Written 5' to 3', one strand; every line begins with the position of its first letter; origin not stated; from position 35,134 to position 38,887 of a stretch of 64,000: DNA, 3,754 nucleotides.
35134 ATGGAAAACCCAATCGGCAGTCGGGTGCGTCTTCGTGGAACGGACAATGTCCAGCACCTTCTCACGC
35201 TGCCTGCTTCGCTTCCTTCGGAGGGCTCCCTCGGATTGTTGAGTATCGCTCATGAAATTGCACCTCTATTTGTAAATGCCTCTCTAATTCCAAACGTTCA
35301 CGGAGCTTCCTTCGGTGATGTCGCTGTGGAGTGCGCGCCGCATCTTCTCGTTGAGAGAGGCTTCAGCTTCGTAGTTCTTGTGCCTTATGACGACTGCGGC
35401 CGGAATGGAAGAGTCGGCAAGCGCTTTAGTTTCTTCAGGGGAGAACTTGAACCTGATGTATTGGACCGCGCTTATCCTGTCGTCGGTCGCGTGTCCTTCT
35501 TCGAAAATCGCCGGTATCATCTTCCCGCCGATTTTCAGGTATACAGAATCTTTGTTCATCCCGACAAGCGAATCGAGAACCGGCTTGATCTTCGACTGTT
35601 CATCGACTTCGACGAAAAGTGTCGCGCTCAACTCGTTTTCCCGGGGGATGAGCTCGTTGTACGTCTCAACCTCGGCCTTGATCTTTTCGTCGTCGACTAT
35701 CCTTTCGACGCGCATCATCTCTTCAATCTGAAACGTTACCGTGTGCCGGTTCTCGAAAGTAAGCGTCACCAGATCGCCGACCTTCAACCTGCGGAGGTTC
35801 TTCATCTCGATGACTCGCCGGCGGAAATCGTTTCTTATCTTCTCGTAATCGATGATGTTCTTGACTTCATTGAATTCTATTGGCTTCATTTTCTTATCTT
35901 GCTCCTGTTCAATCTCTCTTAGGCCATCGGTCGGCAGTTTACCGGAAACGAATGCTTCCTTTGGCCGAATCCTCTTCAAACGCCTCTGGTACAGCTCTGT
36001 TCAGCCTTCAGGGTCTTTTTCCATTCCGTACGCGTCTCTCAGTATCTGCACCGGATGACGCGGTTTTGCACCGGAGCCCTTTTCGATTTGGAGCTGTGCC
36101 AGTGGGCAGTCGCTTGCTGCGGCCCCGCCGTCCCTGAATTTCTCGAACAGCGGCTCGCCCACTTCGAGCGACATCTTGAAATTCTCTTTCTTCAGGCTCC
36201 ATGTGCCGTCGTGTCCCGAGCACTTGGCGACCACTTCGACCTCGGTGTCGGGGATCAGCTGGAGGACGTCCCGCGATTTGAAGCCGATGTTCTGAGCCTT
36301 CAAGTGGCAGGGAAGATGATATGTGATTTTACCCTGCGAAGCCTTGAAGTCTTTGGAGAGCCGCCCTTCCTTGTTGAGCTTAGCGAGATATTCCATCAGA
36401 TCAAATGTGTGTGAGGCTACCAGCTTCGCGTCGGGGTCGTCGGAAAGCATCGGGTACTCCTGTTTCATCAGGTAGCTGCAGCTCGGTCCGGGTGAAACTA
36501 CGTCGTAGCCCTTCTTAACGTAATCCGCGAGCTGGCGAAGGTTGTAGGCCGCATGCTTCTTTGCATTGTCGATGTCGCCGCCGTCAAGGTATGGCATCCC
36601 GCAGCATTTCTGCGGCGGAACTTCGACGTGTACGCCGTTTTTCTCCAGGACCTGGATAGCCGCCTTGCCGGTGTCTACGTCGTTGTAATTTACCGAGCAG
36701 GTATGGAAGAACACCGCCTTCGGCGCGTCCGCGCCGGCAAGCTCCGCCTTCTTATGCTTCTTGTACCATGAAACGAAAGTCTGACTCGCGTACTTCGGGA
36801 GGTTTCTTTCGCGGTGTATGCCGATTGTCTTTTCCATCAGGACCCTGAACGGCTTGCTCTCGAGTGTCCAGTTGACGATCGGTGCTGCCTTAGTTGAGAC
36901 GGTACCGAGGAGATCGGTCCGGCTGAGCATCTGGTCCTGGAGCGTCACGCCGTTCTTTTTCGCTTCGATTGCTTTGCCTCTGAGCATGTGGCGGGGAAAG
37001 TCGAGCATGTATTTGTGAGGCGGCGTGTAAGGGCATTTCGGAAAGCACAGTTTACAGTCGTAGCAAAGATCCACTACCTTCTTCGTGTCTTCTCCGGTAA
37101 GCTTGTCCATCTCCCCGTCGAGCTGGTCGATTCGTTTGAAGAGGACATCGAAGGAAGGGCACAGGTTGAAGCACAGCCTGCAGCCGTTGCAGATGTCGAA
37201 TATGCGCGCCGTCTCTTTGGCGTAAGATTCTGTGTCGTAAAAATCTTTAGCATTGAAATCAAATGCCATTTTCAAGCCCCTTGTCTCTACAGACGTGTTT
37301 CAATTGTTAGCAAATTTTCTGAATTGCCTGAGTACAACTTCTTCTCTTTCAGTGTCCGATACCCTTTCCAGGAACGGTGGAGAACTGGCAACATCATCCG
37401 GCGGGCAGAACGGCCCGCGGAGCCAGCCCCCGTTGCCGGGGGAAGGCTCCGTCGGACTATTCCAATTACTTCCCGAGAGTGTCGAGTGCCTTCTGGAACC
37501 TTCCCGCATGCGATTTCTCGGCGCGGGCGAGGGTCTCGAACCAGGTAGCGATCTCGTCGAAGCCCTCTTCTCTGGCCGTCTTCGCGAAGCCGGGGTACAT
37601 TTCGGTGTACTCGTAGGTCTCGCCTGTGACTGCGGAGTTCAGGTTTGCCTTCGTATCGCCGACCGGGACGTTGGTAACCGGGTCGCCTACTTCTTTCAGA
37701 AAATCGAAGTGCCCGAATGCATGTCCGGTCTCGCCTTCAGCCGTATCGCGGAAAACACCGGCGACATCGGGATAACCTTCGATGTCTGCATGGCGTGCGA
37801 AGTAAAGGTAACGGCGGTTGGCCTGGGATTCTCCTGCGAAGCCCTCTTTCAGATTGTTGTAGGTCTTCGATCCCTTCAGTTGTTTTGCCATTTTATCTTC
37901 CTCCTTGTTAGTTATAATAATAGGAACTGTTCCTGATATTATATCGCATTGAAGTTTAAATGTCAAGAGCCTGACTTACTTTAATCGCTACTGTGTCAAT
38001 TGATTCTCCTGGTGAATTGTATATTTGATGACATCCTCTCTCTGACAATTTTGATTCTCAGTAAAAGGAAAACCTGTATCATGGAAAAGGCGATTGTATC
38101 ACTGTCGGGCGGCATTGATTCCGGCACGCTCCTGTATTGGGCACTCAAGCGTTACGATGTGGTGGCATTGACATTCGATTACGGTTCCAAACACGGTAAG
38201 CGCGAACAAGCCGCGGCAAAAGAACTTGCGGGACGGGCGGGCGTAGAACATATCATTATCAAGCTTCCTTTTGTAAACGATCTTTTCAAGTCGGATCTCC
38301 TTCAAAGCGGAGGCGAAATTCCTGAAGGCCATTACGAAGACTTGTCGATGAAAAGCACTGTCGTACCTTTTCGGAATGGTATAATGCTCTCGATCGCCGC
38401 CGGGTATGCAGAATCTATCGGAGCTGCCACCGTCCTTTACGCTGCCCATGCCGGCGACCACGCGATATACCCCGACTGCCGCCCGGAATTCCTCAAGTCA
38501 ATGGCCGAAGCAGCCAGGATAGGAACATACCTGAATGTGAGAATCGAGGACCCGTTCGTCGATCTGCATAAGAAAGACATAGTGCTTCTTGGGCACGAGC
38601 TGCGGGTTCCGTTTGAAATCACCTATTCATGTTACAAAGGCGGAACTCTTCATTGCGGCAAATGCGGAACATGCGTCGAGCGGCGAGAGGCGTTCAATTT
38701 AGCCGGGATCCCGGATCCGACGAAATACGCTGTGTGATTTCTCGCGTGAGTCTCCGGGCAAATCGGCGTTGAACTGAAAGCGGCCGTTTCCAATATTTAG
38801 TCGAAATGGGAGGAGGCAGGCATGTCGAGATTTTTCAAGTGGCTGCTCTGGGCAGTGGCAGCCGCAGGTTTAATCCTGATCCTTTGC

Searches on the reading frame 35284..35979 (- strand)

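Call 9: search_protein_families(library=pfam, proteins=[window:35284-35979:-], max_evalue=0.001)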
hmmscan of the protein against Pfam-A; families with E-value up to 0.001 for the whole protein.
window:35284-35979:- (231 aa): 1 family
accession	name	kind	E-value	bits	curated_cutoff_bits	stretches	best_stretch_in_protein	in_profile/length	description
PF12007.14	DUF3501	-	5.3e-60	203.1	25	1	34-220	2-186/187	Protein of unknown function (DUF3501)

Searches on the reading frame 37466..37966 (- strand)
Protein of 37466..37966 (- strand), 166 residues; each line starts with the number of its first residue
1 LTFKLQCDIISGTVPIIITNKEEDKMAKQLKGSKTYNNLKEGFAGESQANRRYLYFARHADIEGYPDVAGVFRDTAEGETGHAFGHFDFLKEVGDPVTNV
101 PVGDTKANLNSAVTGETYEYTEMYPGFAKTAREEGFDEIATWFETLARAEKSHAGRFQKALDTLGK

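Call 9: search_protein_families(library=pfam, proteins=[window:37466-37966:-], max_evalue=0.001)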
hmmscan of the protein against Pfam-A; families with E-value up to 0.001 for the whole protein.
window:37466-37966:- (166 aa): 2 families
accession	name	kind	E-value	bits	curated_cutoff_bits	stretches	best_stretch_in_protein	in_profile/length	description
PF02915.23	Rubrerythrin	-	5.6e-30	104.9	22.8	1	37-160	1-136/137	Rubrerythrin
PF00210.30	Ferritin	-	9.8e-08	32.5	24.5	0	38-96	3-62/142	Ferritin-like domain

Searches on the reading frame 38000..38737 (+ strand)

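Call 9: search_protein_families(library=pfam, proteins=[window:38000-38737:+], max_evalue=0.001)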
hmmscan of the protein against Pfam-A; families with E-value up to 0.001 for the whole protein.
window:38000-38737:+ (245 aa): 3 families
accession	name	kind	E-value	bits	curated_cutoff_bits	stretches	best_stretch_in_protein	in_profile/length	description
PF06508.19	QueC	-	1.5e-63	214.5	22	1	30-234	1-208/210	Queuosine biosynthesis protein QueC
PF00733.27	Asn_synthase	-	5.2e-05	23.5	21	1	33-88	22-78/354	Asparagine synthase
PF01171.26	ATP_bind_3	-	0.00014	22.1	27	1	31-90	2-67/182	PP-loop family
